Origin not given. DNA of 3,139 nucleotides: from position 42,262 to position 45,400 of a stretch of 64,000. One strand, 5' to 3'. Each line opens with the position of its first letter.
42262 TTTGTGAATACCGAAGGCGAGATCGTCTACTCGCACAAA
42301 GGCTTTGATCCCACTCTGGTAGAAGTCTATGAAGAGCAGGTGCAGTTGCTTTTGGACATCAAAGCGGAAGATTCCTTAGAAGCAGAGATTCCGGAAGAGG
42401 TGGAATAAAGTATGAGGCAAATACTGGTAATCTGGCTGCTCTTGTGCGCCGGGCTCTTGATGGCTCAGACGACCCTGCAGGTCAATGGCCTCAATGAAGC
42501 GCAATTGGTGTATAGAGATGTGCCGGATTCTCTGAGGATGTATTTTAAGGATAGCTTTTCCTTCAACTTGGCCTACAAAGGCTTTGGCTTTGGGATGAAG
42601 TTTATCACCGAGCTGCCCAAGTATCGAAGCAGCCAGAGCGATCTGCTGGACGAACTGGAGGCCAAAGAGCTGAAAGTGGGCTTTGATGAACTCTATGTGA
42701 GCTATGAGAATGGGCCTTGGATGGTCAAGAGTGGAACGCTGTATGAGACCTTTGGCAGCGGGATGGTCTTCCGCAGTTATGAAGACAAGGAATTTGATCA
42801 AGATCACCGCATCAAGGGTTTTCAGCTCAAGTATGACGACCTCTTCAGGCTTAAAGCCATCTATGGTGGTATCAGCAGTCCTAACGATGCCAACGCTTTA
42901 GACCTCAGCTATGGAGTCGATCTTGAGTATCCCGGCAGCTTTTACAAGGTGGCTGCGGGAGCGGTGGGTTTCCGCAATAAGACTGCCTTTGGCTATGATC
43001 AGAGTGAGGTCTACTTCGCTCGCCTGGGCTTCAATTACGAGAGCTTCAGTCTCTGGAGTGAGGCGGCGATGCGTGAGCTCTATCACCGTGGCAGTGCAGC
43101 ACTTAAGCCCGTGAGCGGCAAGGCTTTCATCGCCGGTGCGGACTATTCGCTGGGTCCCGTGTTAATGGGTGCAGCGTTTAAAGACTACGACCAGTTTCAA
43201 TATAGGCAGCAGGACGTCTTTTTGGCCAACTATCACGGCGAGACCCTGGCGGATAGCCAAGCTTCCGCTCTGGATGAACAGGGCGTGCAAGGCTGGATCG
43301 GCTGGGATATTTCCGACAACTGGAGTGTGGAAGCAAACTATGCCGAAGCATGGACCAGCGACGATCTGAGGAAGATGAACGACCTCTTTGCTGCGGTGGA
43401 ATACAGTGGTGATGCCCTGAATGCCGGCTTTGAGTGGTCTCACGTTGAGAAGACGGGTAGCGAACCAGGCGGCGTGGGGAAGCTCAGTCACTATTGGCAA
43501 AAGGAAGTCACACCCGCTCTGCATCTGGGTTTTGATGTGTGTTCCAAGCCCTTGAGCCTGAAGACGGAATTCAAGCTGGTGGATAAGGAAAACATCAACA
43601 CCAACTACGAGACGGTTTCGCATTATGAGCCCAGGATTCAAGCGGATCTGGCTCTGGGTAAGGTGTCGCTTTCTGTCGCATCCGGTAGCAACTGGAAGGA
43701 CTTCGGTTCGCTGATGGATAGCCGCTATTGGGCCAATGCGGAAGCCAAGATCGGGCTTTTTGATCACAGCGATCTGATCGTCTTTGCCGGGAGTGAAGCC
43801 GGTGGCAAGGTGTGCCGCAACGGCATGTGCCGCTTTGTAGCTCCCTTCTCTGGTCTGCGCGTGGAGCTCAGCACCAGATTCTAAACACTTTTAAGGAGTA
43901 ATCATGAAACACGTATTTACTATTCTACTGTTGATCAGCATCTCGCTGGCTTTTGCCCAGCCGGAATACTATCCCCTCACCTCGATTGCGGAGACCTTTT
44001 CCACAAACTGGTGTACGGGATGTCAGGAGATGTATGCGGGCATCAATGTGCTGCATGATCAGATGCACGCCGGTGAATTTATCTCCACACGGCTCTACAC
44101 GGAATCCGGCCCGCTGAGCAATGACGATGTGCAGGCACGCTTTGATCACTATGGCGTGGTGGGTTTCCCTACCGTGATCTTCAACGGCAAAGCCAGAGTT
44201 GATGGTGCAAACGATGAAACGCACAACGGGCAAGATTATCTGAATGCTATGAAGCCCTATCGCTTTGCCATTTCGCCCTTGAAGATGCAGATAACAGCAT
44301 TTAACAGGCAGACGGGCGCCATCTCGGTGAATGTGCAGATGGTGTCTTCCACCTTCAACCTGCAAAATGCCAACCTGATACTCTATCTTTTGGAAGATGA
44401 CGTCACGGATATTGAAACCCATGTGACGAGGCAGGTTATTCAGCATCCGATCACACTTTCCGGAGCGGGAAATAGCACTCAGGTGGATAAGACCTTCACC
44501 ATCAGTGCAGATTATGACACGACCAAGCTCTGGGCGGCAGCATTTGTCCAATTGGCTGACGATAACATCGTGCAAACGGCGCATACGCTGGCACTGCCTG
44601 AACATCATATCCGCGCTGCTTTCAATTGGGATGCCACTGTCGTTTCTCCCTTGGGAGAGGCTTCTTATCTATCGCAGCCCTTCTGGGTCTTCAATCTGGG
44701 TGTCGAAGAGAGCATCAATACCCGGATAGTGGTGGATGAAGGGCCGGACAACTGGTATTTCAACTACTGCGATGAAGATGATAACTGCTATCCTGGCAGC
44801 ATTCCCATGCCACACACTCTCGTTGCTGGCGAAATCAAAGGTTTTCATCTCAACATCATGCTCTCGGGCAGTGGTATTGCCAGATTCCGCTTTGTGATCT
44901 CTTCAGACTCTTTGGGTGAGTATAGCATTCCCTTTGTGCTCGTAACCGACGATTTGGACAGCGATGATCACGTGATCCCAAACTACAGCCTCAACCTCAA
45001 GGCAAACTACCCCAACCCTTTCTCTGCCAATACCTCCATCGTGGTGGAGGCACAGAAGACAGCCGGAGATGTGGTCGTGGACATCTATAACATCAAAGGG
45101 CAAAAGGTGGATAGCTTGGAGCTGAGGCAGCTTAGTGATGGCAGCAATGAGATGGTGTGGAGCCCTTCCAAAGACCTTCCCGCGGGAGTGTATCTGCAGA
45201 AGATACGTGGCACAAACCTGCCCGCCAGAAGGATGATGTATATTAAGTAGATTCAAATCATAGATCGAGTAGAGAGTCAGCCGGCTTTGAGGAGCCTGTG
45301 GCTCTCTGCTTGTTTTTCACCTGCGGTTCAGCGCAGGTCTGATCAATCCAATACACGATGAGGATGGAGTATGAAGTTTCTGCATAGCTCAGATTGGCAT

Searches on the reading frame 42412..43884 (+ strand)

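Call 30: search_protein_families(library=pfam, proteins=[window:42412-43884:+], max_evalue=0.001)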
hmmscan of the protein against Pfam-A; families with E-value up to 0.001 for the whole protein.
window:42412-43884:+ (490 aa): 1 family
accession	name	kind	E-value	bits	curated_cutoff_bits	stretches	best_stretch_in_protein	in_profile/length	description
PF19494.5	DUF6029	-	2.9e-19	69.5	27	1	86-269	89-286/538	Family of unknown function (DUF6029)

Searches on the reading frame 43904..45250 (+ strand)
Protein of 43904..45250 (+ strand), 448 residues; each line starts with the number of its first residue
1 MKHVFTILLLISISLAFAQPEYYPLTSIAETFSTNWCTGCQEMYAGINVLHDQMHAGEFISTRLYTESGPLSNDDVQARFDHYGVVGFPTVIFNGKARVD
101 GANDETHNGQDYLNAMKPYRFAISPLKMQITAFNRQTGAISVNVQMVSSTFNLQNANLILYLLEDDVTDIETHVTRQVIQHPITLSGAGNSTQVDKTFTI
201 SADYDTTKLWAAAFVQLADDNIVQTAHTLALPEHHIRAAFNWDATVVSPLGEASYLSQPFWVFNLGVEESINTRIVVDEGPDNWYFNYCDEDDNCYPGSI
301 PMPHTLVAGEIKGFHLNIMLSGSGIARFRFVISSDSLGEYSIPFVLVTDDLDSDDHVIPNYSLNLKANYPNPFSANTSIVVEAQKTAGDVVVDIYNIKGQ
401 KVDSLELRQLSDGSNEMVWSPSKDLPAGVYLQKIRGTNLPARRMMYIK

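Call 30: search_protein_families(library=pfam, proteins=[window:43904-45250:+], max_evalue=0.001)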
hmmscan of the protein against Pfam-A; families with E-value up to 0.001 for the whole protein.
window:43904-45250:+ (448 aa): 3 families
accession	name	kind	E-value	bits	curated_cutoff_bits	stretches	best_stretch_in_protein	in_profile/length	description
PF18962.6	Por_Secre_tail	-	8.4e-07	29.6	27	1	369-438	2-66/75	Secretion system C-terminal sorting domain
PF13860.13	FlgD_ig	-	3e-06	27.5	27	1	376-436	11-75/79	FlgD Ig-like domain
PF11551.14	Omp28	-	4.6e-06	27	34.9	1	81-179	6-98/171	Outer membrane protein Omp28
